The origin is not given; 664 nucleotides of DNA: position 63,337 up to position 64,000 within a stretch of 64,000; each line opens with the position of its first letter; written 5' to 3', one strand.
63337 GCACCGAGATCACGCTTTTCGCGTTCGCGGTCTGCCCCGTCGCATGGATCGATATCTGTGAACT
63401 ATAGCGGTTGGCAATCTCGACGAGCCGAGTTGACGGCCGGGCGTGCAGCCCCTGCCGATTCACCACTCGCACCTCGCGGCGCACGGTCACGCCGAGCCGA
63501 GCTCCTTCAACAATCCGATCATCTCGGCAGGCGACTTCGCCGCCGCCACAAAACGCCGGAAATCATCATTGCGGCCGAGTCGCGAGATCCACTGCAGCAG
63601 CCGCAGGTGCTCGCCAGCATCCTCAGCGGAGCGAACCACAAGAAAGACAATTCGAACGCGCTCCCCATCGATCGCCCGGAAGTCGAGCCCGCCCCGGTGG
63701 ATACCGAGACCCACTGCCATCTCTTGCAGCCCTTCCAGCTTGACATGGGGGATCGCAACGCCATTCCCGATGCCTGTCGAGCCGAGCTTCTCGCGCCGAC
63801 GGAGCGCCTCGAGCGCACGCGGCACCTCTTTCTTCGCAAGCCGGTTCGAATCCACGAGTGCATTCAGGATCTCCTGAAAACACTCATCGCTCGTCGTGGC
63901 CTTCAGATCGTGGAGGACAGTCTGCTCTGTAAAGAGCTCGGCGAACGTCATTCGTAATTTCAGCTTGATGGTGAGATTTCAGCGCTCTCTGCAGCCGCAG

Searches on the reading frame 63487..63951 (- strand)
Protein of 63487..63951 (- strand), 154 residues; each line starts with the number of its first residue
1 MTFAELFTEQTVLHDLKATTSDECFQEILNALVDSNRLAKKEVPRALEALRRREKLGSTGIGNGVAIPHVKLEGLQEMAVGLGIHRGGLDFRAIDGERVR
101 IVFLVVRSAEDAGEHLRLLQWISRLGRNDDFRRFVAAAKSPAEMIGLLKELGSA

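Call 65: find_encoding_contigs(protein=window:63487-63951:-, flank=10000, max_places=2)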
Protein window:63487-63951:- (154 aa): 9 contigs read that carry it; 2 places shown.
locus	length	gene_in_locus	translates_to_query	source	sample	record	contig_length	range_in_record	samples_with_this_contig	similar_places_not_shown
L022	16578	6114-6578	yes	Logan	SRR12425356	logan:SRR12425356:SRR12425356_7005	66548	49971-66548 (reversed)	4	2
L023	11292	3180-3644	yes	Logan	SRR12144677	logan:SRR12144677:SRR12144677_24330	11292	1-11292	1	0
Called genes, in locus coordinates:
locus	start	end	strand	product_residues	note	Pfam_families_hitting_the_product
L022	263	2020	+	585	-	PF13177:DNA_pol3_delta2, PF00004:AAA, PF22608:DNAX_ATPase_lid, PF21960:RCF1-5-like_lid (weak), PF12169:DNA_pol3_gamma3 (weak)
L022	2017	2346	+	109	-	PF02575:YbaB_DNA_bd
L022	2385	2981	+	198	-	PF21176:RecR_HhH, PF01751:Toprim, PF13662:Toprim_4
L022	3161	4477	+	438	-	PF04963:Sigma54_CBD, PF04552:Sigma54_DBD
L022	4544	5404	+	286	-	PF01416:PseudoU_synth_1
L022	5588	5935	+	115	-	PF02482:Ribosomal_S30AE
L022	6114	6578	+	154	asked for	PF00359:PTS_EIIA_2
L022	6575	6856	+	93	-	PF00381:PTS-HPr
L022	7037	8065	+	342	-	PF11104:PilM_2, PF14450:FtsA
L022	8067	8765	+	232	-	-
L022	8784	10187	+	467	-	PF04350:PilO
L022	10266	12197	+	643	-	PF07660:STN (faint), PF21305:type_II_gspD_N0, PF03958:Secretin_N, PF00263:Secretin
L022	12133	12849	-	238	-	-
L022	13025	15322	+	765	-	PF10150:RNase_E_G, PF20833:RNase_E_G_Thio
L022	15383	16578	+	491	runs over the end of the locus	PF00483:NTP_transferase, PF01128:IspD, PF12804:NTP_transf_3, PF25084:LbH_EIF2B (weak), PF25087:GMPPB_C (faint), PF00132:Hexapep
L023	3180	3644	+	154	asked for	PF00359:PTS_EIIA_2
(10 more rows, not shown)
